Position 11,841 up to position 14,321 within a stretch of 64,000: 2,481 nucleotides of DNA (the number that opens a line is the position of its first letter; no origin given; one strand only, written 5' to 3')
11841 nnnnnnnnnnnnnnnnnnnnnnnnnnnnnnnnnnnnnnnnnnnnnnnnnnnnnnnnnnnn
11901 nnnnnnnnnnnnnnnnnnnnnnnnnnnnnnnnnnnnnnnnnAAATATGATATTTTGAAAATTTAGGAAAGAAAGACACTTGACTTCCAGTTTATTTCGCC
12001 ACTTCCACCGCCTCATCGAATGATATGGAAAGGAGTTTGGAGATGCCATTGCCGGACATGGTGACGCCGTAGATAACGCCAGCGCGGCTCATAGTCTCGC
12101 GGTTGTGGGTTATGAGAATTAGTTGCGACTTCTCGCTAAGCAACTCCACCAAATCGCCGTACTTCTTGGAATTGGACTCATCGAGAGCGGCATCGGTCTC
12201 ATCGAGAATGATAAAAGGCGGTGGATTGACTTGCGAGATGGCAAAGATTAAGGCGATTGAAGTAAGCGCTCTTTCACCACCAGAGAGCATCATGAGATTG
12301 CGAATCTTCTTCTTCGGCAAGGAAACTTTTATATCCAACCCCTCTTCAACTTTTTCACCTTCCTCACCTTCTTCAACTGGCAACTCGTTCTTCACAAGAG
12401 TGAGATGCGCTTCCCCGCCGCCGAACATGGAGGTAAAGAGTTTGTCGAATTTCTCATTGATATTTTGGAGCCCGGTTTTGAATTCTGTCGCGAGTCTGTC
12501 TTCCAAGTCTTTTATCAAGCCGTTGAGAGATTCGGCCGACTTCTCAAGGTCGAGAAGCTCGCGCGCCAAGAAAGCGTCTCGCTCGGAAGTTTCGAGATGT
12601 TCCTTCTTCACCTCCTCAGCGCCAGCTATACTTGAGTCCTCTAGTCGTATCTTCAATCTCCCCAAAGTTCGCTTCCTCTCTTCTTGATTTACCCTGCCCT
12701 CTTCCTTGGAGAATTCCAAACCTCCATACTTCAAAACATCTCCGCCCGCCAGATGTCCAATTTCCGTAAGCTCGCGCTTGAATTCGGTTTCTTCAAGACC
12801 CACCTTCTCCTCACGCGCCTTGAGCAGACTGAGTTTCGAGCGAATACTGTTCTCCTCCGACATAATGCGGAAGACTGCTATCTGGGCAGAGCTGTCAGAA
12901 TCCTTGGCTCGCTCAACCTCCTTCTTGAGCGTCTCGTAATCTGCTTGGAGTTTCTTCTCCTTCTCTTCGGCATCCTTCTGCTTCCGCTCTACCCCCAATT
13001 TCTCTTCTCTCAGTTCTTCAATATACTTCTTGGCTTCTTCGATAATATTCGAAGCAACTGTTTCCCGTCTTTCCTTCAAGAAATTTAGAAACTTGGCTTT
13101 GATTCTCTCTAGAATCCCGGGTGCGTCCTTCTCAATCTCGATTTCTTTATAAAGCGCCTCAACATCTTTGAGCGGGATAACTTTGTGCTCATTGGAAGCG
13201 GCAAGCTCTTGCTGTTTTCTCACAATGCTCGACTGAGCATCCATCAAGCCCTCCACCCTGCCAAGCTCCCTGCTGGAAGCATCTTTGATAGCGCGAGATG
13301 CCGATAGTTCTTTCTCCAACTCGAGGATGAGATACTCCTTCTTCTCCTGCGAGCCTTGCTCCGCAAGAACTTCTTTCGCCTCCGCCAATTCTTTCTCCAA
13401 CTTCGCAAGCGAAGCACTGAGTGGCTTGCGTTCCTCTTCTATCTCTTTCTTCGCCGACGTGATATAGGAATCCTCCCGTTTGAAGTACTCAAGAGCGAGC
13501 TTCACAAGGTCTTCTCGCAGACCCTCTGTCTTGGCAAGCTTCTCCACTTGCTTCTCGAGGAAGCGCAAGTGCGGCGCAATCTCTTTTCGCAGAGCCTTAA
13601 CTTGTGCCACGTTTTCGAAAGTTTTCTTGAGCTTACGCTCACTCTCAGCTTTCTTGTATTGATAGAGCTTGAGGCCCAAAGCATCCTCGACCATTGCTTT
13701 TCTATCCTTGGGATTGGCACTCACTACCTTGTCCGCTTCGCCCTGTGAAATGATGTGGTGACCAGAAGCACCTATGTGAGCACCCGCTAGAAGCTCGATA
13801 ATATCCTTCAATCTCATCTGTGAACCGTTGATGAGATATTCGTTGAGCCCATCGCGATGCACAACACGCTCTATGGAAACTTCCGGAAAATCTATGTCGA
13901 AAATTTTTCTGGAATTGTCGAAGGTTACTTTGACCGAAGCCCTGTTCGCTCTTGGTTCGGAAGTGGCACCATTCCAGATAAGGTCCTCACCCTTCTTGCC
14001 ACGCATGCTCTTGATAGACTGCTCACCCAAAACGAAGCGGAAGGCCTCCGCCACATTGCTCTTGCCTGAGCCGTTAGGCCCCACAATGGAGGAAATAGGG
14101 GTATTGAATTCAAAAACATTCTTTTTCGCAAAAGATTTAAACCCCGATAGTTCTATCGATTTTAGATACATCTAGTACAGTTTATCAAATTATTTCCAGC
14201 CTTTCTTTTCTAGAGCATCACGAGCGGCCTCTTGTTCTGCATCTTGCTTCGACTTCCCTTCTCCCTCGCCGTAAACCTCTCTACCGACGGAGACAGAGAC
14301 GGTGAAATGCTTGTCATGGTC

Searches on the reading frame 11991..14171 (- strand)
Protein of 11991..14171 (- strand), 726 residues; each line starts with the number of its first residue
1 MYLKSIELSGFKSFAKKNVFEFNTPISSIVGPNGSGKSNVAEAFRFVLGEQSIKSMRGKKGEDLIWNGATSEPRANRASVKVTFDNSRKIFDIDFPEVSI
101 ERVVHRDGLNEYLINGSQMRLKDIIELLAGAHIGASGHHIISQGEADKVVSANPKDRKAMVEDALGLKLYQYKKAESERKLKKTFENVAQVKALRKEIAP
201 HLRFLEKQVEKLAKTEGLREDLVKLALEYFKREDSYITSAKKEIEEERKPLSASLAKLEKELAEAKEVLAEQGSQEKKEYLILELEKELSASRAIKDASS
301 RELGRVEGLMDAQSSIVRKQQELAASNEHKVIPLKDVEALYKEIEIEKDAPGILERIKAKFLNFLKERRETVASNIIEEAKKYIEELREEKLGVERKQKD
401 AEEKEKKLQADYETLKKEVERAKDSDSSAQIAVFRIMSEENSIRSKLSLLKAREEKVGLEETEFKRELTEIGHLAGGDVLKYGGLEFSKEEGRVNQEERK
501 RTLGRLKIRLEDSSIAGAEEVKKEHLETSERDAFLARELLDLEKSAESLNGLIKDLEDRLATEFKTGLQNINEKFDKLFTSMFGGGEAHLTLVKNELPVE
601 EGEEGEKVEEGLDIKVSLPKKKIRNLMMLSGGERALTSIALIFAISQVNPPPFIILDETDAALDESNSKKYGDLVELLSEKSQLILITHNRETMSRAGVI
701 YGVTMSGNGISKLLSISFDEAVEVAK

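Call 8: search_protein_families(library=pfam, proteins=[window:11991-14171:-], max_evalue=0.001)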
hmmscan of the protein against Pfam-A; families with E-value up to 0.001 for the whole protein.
window:11991-14171:- (726 aa): 5 families
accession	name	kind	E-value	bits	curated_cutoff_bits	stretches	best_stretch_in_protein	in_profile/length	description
PF02463.25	SMC_N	-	1.1e-63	215.1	40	1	2-711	1-219/220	RecF/RecN/SMC N terminal domain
PF13476.12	AAA_23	-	4e-16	60.7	27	1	5-262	1-200/201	AAA domain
PF13304.12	AAA_21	-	7.7e-09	36.5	27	1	27-63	2-26/304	AAA domain, putative AbiEii toxin, Type IV TA system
PF13175.12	AAA_15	-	7.8e-09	36.1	32.1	1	1-442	1-283/374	AAA ATPase domain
PF00005.33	ABC_tran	-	3.7e-06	28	25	0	27-148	14-116/137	ABC transporter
